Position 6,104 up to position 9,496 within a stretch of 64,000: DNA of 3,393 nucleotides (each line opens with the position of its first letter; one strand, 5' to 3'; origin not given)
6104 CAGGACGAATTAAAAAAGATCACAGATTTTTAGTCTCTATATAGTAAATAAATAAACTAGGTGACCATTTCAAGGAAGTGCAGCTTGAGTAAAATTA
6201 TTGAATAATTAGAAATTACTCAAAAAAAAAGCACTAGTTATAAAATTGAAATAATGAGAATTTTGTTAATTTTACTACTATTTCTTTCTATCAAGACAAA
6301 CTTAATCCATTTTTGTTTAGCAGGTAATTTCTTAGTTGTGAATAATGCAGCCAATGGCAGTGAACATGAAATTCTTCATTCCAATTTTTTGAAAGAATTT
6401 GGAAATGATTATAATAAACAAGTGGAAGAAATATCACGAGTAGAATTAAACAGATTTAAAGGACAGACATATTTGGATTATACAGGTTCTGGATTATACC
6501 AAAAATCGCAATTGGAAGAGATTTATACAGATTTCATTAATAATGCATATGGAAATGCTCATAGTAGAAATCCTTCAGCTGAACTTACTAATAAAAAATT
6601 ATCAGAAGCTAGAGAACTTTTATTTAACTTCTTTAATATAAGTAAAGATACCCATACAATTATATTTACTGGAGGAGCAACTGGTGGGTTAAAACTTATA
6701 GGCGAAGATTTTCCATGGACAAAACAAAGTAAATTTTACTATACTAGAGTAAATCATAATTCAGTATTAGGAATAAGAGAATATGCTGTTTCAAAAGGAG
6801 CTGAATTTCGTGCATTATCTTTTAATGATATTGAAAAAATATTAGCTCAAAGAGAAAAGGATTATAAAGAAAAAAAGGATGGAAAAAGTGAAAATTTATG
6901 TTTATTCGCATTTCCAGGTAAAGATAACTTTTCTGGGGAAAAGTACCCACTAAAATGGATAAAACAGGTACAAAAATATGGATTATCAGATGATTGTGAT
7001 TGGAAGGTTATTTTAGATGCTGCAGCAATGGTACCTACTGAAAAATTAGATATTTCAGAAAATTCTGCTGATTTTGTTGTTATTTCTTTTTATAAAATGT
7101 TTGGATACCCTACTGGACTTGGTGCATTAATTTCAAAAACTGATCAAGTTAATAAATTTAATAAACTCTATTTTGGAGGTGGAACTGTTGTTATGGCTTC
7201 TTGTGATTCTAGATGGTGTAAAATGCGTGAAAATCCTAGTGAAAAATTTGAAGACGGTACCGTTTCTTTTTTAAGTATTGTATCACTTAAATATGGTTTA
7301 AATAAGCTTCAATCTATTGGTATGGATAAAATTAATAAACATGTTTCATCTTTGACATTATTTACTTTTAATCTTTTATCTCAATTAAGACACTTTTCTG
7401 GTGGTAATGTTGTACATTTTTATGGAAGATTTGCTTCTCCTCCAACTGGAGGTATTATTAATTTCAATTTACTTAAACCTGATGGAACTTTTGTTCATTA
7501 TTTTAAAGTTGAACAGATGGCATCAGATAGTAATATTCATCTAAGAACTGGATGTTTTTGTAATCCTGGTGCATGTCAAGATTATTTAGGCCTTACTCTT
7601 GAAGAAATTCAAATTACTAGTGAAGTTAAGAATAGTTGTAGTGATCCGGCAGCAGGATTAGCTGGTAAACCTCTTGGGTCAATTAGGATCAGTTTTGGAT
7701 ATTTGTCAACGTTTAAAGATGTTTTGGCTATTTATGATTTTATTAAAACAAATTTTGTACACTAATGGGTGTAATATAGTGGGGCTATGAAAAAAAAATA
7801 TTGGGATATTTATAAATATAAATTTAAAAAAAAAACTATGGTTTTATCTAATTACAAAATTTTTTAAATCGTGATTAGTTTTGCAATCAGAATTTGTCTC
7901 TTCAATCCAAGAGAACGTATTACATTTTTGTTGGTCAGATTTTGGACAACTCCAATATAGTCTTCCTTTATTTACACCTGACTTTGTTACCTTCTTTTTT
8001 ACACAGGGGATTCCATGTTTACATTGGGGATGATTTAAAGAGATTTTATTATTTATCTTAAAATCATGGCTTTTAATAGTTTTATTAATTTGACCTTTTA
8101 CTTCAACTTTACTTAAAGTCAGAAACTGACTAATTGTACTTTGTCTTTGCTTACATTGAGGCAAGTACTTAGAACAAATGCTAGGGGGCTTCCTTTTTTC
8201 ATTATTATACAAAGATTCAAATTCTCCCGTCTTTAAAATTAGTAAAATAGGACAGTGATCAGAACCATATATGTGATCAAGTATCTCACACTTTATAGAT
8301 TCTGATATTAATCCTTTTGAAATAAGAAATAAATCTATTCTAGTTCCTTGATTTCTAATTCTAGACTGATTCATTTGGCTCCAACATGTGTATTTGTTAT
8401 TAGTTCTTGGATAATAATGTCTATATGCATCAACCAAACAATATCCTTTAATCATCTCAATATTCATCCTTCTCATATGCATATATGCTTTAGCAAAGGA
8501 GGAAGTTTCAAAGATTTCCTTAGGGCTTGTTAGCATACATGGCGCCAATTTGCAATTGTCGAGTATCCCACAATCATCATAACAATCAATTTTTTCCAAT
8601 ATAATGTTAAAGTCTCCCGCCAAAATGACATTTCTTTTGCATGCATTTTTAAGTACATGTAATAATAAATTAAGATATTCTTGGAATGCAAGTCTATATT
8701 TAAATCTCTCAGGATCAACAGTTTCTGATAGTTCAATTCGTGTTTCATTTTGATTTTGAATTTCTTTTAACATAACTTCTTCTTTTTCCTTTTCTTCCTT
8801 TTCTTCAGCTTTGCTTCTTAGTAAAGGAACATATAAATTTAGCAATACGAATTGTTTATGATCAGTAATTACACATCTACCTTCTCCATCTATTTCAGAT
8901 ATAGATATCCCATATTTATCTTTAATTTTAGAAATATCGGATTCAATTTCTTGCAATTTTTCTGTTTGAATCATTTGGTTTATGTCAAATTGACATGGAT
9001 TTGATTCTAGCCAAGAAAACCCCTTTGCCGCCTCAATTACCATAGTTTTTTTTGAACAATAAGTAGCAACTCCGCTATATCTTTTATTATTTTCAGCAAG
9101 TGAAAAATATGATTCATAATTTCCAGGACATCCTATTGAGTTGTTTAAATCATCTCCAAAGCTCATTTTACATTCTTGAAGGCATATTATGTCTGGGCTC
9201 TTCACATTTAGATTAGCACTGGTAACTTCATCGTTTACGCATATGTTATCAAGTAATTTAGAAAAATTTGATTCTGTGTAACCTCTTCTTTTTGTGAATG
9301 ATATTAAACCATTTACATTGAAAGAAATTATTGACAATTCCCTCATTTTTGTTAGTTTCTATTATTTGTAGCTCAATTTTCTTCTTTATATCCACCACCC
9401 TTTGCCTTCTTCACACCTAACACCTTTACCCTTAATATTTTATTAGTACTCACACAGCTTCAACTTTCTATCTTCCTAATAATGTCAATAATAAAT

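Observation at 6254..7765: Stand-alone MOCOS/ABA3-type cysteine-desulfurase domain with a signal peptide and no MOSC domain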

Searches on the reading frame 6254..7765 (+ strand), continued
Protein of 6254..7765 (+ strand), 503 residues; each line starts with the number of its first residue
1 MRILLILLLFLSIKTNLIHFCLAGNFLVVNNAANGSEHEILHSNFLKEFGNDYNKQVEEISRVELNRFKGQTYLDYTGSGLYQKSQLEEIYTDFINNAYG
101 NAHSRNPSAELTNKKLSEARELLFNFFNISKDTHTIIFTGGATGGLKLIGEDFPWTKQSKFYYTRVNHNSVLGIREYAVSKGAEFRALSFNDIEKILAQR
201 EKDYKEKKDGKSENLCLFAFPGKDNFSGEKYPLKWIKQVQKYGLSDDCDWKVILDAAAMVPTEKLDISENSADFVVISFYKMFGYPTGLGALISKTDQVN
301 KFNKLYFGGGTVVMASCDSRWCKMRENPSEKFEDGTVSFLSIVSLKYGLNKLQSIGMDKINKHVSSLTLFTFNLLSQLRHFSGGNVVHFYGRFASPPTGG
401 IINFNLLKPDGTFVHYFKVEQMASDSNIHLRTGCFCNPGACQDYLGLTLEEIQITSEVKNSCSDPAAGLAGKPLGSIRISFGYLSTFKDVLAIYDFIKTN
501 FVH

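Call 75: search_protein_families(library=ncbifam, proteins=[L077:5941-7389:+, L007:5896-7377:+, L060:3588-5048:+], max_evalue=0.00001)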
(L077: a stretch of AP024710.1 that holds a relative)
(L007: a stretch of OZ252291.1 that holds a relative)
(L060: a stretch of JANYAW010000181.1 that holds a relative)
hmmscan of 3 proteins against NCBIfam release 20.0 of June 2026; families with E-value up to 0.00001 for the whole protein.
L077:5941-7389:+ (483 aa): 11 families
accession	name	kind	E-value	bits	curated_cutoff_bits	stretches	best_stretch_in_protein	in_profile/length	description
TIGR01979.1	sufS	subfamily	1.1e-35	123.2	475.1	1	75-409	41-361/403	SufS family cysteine desulfurase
NF006791.0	PRK09295.1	equivalog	1e-23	84.1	661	1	53-409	25-364/406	cysteine desulfurase SufS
TIGR01977.1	am_tr_V_EF2568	hypoth_equivalog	1.2e-21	77.2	377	1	54-411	2-339/376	cysteine desulfurase family protein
NF041166.1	f2_encap_cargo1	exception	5.7e-19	68.7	800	1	93-336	287-526/623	family 2A encapsulin nanocompartment cargo protein cysteine desulfurase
TIGR01976.1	am_tr_V_VC1184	hypoth_equivalog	7.5e-18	65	352.35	1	47-333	13-283/401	cysteine desulfurase-like protein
NF008126.0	PRK10874.1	equivalog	1.9e-15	56.9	607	1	52-329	20-293/401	cysteine desulfurase CsdA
NF040779.1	Sec_lyase_SclA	exception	6.2e-15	55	525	1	53-376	1-308/378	selenocysteine lyase SclA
TIGR03392.1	FeS_syn_CsdA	equivalog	1.7e-13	50.5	493.6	1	52-328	17-289/398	cysteine desulfurase CsdA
NF010611.0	PRK14012.1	equivalog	1.8e-09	37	548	1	53-283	7-235/406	IscS subfamily cysteine desulfurase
TIGR02006.1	IscS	equivalog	2e-09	37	643.2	1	53-284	5-232/402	IscS subfamily cysteine desulfurase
TIGR03402.1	FeS_nifS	equivalog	3.1e-09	36.1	530.75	1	53-273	1-215/379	cysteine desulfurase NifS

L007:5896-7377:+ (494 aa): 13 families
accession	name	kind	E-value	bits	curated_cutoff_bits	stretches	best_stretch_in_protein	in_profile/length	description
TIGR01979.1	sufS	subfamily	9.2e-39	133.4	475.1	1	68-425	20-362/403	SufS family cysteine desulfurase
TIGR01977.1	am_tr_V_EF2568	hypoth_equivalog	1.9e-31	109.4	377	1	69-430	2-343/376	cysteine desulfurase family protein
NF006791.0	PRK09295.1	equivalog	6.5e-23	81.5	661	1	64-424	21-364/406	cysteine desulfurase SufS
NF041166.1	f2_encap_cargo1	exception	3e-22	79.5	800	1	113-424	292-586/623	family 2A encapsulin nanocompartment cargo protein cysteine desulfurase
NF040779.1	Sec_lyase_SclA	exception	5.4e-19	68.3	525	1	103-435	34-348/378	selenocysteine lyase SclA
TIGR01976.1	am_tr_V_VC1184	hypoth_equivalog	2.8e-18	66.4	352.35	1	58-424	9-364/401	cysteine desulfurase-like protein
NF008126.0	PRK10874.1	equivalog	4.5e-16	59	607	1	58-363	12-312/401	cysteine desulfurase CsdA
TIGR03392.1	FeS_syn_CsdA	equivalog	1.2e-14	54.3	493.6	1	58-363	9-309/398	cysteine desulfurase CsdA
NF010611.0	PRK14012.1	equivalog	9.4e-10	38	548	1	68-292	7-229/406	IscS subfamily cysteine desulfurase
TIGR02006.1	IscS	equivalog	5.3e-09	35.6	643.2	1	68-293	5-226/402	IscS subfamily cysteine desulfurase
TIGR03402.1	FeS_nifS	equivalog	4.2e-08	32.3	530.75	1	68-287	1-214/379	cysteine desulfurase NifS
TIGR03235.1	DNA_S_dndA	equivalog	6e-07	29.1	480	1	81-299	12-229/353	cysteine desulfurase DndA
TIGR01814.1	kynureninase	equivalog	2.5e-06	26.6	246.4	0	238-400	202-353/400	kynureninase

L060:3588-5048:+ (487 aa): 12 families
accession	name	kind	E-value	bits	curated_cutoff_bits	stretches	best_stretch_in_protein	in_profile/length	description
TIGR01979.1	sufS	subfamily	3.1e-40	138.3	475.1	1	36-393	19-362/403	SufS family cysteine desulfurase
TIGR01977.1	am_tr_V_EF2568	hypoth_equivalog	4.7e-29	101.6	377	1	37-429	1-374/376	cysteine desulfurase family protein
NF006791.0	PRK09295.1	equivalog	4.4e-25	88.6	661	1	49-392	36-364/406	cysteine desulfurase SufS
NF041166.1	f2_encap_cargo1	exception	7.5e-20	71.6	800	1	44-331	253-538/623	family 2A encapsulin nanocompartment cargo protein cysteine desulfurase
NF040779.1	Sec_lyase_SclA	exception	1.5e-18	66.9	525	1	37-413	1-358/378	selenocysteine lyase SclA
NF008126.0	PRK10874.1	equivalog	4.5e-18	65.6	607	1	34-326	18-307/401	cysteine desulfurase CsdA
TIGR03392.1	FeS_syn_CsdA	equivalog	9.3e-17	61.3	493.6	1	34-331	15-309/398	cysteine desulfurase CsdA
TIGR01976.1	am_tr_V_VC1184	hypoth_equivalog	1.6e-15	57.4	352.35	1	24-364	7-341/401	cysteine desulfurase-like protein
TIGR04343.1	egtE_PLP_lyase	equivalog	8.7e-07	28.1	400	1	45-275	29-239/370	ergothioneine biosynthesis PLP-dependent enzyme EgtE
TIGR03402.1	FeS_nifS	equivalog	1.3e-06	27.4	530.75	1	37-255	1-214/379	cysteine desulfurase NifS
TIGR02006.1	IscS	equivalog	2.5e-06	26.8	643.2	1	37-268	5-233/402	IscS subfamily cysteine desulfurase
NF010611.0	PRK14012.1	equivalog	8.2e-06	25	548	0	36-268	6-237/406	IscS subfamily cysteine desulfurase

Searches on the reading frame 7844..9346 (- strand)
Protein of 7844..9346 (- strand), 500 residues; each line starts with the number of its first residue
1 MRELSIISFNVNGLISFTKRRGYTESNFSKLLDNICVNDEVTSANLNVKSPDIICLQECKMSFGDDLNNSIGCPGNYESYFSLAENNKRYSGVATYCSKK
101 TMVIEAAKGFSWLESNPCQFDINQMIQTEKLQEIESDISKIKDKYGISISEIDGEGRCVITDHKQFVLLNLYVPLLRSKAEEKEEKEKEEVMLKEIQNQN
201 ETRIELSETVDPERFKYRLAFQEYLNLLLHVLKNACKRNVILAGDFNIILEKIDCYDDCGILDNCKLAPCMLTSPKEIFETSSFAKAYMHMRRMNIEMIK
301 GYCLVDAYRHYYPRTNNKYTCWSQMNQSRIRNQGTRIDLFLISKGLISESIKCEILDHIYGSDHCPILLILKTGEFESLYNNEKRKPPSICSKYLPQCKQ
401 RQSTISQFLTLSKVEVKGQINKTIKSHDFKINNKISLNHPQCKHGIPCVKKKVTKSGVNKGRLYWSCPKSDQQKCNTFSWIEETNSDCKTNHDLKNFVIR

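Call 3: search_protein_families(library=pfam, proteins=[window:7844-9346:-], max_evalue=0.01)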
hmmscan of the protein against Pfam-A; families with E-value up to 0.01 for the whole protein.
window:7844-9346:- (500 aa): 3 families
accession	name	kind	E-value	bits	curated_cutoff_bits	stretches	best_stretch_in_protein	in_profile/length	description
PF03372.29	Exo_endo_phos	-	4.7e-16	59.6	24.5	2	210-364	118-225/225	Endonuclease/Exonuclease/phosphatase family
PF06839.17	Zn_ribbon_GRF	-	7.6e-11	42.4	25.9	1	440-483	1-44/45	GRF zinc finger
PF14529.12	Exo_endo_phos_2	-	6.1e-06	26.5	27.4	0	329-367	78-116/117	Endonuclease-reverse transcriptase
